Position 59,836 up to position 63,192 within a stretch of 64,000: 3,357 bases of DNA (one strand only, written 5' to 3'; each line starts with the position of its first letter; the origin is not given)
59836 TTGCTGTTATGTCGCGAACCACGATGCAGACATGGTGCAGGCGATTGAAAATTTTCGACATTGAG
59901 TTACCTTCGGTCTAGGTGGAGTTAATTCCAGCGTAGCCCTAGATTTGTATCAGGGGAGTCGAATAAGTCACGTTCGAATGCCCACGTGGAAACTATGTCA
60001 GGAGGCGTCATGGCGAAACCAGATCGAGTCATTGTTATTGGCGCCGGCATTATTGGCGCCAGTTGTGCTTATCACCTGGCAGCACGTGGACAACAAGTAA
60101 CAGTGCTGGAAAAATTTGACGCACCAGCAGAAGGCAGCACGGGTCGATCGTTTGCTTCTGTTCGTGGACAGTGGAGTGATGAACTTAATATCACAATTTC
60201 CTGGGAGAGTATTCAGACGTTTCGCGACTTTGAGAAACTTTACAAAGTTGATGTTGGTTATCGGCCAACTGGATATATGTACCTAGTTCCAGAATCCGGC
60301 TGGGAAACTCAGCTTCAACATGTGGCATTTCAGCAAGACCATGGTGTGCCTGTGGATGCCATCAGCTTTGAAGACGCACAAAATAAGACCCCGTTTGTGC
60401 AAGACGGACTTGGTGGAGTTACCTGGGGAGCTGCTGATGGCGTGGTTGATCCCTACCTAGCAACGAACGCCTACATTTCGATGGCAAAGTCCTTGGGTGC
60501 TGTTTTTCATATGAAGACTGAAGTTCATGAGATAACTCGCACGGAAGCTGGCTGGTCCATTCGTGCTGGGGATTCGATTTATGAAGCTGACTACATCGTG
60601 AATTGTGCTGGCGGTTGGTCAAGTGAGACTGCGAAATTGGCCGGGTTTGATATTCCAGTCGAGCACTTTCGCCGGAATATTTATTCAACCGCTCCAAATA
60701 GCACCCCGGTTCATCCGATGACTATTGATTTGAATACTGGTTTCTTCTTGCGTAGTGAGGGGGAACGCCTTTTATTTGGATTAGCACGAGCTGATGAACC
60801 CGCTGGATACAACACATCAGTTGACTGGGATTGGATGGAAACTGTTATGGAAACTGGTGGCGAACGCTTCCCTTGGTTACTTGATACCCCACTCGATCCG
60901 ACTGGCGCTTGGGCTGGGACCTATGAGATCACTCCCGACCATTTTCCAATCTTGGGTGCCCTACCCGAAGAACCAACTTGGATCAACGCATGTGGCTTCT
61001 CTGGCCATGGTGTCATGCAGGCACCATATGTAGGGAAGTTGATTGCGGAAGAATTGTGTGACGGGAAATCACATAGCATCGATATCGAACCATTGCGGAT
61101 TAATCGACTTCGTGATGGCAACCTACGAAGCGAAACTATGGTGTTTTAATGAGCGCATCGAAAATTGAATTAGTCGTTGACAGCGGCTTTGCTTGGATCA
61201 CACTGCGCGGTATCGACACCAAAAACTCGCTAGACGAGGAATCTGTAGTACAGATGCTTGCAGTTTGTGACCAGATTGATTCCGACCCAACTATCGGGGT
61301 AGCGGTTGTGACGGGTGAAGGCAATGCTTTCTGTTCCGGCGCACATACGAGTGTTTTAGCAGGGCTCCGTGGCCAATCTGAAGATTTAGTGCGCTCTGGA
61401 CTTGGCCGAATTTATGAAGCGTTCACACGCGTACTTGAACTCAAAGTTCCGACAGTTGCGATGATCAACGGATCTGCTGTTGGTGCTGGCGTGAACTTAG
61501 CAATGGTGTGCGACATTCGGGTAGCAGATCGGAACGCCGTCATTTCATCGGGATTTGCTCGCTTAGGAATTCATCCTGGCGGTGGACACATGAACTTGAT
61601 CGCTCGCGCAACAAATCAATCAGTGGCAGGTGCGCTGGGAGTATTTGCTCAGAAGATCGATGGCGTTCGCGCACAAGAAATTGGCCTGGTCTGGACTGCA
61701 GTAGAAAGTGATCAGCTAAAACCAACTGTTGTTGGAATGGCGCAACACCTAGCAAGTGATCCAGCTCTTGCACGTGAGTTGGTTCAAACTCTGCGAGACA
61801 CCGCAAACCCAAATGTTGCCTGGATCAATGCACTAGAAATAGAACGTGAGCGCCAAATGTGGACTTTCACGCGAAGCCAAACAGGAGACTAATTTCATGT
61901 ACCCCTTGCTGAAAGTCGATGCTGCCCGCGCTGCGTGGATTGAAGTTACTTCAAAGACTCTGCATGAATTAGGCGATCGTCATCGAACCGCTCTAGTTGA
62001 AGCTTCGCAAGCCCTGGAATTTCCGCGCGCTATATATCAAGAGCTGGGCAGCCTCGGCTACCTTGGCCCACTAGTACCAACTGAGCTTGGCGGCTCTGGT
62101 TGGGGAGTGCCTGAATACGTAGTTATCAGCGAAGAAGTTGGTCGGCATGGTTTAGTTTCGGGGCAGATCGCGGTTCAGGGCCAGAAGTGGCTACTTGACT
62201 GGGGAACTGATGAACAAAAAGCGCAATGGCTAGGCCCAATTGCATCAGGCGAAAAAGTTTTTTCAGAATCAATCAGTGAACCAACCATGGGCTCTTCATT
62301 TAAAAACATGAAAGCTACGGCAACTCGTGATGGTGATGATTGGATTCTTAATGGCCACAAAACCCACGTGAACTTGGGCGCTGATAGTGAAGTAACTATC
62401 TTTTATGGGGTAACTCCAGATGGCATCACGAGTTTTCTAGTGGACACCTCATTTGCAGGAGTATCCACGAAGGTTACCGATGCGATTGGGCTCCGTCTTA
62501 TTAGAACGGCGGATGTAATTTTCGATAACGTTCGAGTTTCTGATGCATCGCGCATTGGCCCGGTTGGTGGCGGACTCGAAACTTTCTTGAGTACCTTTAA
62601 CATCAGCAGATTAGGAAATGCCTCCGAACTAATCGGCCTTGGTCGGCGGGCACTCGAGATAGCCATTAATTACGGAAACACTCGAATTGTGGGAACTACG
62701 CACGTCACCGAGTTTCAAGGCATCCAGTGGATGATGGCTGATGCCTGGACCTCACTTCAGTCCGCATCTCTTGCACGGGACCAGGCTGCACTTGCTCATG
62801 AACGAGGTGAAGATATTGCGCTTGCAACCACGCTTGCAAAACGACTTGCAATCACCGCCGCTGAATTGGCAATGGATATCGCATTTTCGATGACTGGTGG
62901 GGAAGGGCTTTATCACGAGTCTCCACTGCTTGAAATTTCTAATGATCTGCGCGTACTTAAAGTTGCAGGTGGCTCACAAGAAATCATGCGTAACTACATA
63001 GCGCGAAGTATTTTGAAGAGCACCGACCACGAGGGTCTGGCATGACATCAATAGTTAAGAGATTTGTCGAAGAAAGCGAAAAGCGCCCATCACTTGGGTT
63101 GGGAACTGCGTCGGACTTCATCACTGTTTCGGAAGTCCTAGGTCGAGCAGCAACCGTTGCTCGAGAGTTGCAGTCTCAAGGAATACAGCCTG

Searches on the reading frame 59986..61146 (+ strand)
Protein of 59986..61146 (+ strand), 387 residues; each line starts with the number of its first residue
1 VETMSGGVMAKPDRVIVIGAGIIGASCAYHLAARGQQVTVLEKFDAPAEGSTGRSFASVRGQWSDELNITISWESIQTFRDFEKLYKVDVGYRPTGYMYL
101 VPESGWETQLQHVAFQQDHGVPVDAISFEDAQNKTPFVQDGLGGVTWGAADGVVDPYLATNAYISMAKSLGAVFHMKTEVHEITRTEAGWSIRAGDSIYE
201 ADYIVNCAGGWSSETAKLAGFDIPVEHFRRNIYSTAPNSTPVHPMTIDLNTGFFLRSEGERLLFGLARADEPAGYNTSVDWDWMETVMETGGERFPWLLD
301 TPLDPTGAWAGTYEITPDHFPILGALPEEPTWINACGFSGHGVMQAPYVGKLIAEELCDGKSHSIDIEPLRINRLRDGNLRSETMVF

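Call 67: search_protein_families(library=pfam, proteins=[window:59986-61146:+], max_evalue=0.000001)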
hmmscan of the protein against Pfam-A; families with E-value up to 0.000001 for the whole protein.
window:59986-61146:+ (387 aa): 4 families
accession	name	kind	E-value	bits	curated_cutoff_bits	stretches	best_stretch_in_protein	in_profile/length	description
PF01266.30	DAO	-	8.8e-68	229.8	27.9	1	14-355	1-352/353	FAD dependent oxidoreductase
PF07992.20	Pyr_redox_2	-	8.1e-08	32.5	26.1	0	11-57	141-186/291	Pyridine nucleotide-disulphide oxidoreductase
PF00070.33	Pyr_redox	-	1.9e-07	32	22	0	14-61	1-47/82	Pyridine nucleotide-disulphide oxidoreductase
PF01494.25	FAD_binding_3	-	8.4e-07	29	22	0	15-51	4-40/349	FAD binding domain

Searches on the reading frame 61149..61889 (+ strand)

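Call 67: search_protein_families(library=pfam, proteins=[window:61149-61889:+], max_evalue=0.000001)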
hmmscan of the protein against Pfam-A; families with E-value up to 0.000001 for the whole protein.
window:61149-61889:+ (247 aa): 2 families
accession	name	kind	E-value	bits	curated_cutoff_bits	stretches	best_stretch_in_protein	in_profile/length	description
PF00378.25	ECH_1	-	5.6e-40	137.7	27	1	12-236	4-224/251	Enoyl-CoA hydratase/isomerase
PF16113.10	ECH_2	-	2.9e-21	76.7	27.2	1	16-221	3-208/335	Enoyl-CoA hydratase/isomerase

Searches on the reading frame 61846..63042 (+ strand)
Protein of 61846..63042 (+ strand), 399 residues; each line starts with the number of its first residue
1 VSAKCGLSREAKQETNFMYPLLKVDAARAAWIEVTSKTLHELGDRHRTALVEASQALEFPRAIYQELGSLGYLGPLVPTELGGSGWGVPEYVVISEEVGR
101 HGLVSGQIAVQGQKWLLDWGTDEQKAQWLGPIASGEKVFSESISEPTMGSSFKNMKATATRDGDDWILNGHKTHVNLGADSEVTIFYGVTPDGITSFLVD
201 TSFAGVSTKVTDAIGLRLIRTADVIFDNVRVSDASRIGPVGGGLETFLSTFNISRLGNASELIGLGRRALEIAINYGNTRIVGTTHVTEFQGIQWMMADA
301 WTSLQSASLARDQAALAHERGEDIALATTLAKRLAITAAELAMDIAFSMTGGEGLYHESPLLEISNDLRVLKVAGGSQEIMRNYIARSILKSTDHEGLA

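Call 67: search_protein_families(library=pfam, proteins=[window:61846-63042:+], max_evalue=0.000001)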
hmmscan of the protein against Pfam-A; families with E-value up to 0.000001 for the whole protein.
window:61846-63042:+ (399 aa): 3 families
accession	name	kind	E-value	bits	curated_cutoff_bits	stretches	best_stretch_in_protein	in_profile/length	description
PF00441.29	Acyl-CoA_dh_1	-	7.5e-25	88.3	22.4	1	241-390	1-150/150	Acyl-CoA dehydrogenase, C-terminal domain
PF02771.21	Acyl-CoA_dh_N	-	7.2e-18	65.4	22.9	1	53-136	26-113/113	Acyl-CoA dehydrogenase, N-terminal domain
PF02770.24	Acyl-CoA_dh_M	-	7.5e-16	58.5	33.3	1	142-229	3-97/97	Acyl-CoA dehydrogenase, middle domain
